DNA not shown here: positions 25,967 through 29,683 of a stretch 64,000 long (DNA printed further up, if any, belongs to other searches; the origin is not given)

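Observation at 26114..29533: ABC exporter with four tandem FHA domains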

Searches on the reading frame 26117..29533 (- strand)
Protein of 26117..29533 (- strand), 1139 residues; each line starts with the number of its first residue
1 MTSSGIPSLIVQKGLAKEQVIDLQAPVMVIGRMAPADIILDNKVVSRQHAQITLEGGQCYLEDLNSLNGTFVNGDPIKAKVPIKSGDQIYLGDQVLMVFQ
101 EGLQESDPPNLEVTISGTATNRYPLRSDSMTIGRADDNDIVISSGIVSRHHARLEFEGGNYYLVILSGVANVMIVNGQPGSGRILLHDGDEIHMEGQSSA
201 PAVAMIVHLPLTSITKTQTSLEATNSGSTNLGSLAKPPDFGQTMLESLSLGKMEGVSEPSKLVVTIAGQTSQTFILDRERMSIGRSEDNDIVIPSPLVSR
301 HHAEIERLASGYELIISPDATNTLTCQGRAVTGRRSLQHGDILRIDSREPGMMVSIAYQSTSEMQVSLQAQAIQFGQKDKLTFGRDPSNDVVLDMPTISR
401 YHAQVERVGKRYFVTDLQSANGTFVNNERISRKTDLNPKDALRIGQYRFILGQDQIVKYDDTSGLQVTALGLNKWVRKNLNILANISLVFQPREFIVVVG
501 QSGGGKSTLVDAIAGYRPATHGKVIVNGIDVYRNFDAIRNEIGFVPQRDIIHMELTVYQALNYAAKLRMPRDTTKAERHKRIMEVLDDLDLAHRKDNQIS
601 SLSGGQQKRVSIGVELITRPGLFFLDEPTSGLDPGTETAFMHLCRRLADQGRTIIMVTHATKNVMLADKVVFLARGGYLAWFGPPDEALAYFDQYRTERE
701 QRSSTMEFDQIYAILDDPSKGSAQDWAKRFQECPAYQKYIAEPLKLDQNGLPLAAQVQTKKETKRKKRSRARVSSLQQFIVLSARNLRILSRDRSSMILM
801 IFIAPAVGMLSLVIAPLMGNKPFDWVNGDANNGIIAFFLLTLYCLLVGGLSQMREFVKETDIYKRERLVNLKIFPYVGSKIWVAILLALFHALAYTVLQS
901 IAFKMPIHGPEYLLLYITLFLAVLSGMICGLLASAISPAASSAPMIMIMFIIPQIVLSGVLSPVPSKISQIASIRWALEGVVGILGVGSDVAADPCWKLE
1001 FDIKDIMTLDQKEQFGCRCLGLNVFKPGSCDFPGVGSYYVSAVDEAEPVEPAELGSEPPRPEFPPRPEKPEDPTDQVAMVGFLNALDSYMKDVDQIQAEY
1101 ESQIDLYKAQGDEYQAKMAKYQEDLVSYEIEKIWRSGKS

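Call 4: search_protein_families(library=pfam, proteins=[window:26117-29533:-], max_evalue=0.01)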
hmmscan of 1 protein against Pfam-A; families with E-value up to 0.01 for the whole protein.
window:26117-29533:- (1139 aa): 12 families
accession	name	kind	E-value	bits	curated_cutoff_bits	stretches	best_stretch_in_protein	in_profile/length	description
PF00498.31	FHA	-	3.3e-72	239.3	20.7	4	29-92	2-67/67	FHA domain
PF16697.10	Yop-YscD_cpl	-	2.5e-47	159.5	33.2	4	378-454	16-93/94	Inner membrane component of T3SS, cytoplasmic domain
PF00005.33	ABC_tran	-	7e-27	95.1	25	1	483-630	1-137/137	ABC transporter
PF01061.29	ABC2_membrane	-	8.4e-15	55.3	26.9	1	777-977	1-202/211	ABC-2 type transporter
PF13304.12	AAA_21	-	3.1e-09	37.7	27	1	598-659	216-298/304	AAA domain, putative AbiEii toxin, Type IV TA system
PF02463.25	SMC_N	-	9e-06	25.7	40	1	493-671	24-209/220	RecF/RecN/SMC N terminal domain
PF12698.13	ABC2_membrane_3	-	6.2e-05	22.7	31.6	1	835-974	163-305/347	ABC-2 family transporter protein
PF13555.12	AAA_29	-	9.1e-05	22.6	27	1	489-514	18-43/61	P-loop containing region of AAA domain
PF12538.13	FtsK_SpoIIIE_N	-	0.00012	22.7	27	0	247-295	62-114/115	DNA transporter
PF13476.12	AAA_23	-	0.005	17.9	27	0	478-514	5-40/201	AAA domain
PF03193.22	RsgA_GTPase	-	0.005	17.1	30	0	484-516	98-129/174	RsgA GTPase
PF13191.12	AAA_16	-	0.007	17.3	32.6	0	491-551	21-73/167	AAA ATPase domain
